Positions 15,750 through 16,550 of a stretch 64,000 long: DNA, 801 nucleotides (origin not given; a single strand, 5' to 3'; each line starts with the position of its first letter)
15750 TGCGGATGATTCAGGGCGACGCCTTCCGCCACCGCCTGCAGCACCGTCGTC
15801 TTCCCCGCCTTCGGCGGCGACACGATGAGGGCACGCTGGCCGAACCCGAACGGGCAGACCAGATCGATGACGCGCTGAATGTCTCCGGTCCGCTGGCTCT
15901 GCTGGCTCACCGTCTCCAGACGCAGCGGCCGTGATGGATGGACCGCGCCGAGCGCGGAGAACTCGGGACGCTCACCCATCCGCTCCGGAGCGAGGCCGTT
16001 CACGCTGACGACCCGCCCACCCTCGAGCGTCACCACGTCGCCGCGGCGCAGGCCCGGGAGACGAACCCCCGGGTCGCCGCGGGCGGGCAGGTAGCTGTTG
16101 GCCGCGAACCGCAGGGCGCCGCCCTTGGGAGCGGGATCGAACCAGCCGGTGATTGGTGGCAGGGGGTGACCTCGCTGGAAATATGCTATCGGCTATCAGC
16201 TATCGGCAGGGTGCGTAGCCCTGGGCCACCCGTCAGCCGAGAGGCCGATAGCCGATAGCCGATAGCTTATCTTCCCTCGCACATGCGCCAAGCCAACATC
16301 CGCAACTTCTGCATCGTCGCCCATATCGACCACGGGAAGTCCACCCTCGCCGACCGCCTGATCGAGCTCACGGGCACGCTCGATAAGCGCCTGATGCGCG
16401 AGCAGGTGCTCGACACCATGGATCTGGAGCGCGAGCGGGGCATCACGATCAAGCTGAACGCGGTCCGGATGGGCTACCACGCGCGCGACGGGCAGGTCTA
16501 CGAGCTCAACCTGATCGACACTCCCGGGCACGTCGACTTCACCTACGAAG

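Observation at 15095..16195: Rho without room for its N-terminal domain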

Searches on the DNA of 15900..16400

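Call 59: search_rna_families(source=window, start=15900, end=16400, threshold=evalue, max_evalue=1)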
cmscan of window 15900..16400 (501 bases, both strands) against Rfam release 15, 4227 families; matches with E-value up to 1: 6.
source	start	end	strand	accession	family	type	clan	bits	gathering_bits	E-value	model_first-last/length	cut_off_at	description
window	16177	16274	-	RF04068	mir-3927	Gene; miRNA;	-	35.3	90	0.0001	1-85/85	no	mir-3927 microRNA precursor family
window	16177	16274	+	RF04068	mir-3927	Gene; miRNA;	-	33.8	90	0.00024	1-85/85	no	mir-3927 microRNA precursor family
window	16177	16274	+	RF04116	MIR9672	Gene; miRNA;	-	27.2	74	0.0048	1-120/120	no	MIR9672 microRNA precursor family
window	16173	16281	-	RF03935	mir-763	Gene; miRNA;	-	24.1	100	0.011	1-120/120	no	mir-763 microRNA precursor family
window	16158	16305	-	RF04119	MIR1858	Gene; miRNA;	-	19.5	137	0.87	1-197/197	no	MIR1858 microRNA precursor family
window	16187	16264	+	RF00817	mir-80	Gene; miRNA;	-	17.7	68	0.54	1-89/89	no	mir-80 microRNA precursor family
